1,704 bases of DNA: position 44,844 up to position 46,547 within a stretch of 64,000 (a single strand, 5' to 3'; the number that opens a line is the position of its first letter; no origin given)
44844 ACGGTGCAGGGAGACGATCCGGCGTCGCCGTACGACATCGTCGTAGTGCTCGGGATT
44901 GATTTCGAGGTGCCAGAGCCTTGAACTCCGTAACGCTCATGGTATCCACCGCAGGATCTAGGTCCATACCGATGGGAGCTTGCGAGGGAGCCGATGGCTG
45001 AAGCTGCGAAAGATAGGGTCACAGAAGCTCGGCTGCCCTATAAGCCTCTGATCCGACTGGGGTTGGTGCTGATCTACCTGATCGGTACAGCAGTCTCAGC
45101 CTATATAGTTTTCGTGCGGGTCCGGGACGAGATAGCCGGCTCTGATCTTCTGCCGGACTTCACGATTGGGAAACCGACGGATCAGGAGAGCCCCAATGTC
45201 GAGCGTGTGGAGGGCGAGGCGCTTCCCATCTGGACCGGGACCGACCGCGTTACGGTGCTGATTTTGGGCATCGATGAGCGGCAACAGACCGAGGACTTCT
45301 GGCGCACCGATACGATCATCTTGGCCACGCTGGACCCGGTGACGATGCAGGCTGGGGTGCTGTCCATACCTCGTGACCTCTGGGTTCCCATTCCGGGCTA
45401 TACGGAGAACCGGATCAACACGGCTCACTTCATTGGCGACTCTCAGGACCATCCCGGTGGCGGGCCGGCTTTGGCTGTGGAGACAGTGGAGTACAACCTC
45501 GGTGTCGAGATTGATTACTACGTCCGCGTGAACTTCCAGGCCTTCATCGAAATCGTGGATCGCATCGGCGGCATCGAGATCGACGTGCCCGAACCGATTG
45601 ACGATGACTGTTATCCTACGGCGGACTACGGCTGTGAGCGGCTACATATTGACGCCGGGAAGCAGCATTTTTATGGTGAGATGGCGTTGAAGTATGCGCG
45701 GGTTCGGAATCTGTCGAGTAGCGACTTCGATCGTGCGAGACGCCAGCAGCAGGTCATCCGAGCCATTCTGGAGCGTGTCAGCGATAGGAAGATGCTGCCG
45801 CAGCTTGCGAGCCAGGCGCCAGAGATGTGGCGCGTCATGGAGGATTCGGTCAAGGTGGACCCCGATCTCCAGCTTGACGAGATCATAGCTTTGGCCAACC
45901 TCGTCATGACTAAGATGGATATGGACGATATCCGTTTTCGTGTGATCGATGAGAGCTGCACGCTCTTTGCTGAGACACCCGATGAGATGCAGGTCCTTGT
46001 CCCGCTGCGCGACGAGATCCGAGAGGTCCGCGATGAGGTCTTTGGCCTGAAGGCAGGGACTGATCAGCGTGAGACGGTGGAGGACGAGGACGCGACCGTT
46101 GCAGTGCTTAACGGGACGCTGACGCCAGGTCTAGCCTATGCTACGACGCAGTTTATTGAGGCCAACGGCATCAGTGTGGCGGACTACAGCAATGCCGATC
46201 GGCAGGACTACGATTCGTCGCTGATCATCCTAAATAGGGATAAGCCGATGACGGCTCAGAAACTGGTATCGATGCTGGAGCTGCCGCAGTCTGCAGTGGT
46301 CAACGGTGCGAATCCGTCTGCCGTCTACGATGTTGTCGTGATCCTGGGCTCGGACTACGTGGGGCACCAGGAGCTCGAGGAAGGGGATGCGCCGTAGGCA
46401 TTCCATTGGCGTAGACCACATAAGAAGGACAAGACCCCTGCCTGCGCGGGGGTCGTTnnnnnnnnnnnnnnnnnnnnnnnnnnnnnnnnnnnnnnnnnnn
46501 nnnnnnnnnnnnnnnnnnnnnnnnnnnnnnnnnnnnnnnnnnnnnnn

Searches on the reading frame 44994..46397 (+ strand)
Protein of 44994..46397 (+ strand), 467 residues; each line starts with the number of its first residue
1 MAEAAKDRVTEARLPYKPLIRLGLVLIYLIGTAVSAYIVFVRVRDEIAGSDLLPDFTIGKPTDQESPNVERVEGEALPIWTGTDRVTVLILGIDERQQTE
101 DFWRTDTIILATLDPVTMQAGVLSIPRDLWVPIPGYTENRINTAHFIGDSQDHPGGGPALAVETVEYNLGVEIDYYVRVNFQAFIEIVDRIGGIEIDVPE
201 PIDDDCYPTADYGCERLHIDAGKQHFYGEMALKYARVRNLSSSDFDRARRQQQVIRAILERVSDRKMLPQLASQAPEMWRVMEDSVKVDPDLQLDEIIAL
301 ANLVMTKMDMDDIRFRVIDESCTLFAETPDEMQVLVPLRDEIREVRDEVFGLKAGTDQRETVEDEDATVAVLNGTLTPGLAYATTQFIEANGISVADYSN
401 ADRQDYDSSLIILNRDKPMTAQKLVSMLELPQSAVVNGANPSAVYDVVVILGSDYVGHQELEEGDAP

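Call 64: search_protein_families(library=pfam, proteins=[window:44994-46397:+], max_evalue=0.00001)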
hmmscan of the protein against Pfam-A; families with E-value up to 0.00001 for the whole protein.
window:44994-46397:+ (467 aa): 2 families
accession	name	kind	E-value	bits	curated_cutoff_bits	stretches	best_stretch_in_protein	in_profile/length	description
PF03816.19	LytR_cpsA_psr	-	2.9e-42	144.8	24.6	1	104-263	1-149/150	LytR_cpsA_psr family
PF13399.11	LytR_C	-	2e-11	45.1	22.2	1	367-455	2-86/86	LytR cell envelope-related transcriptional attenuator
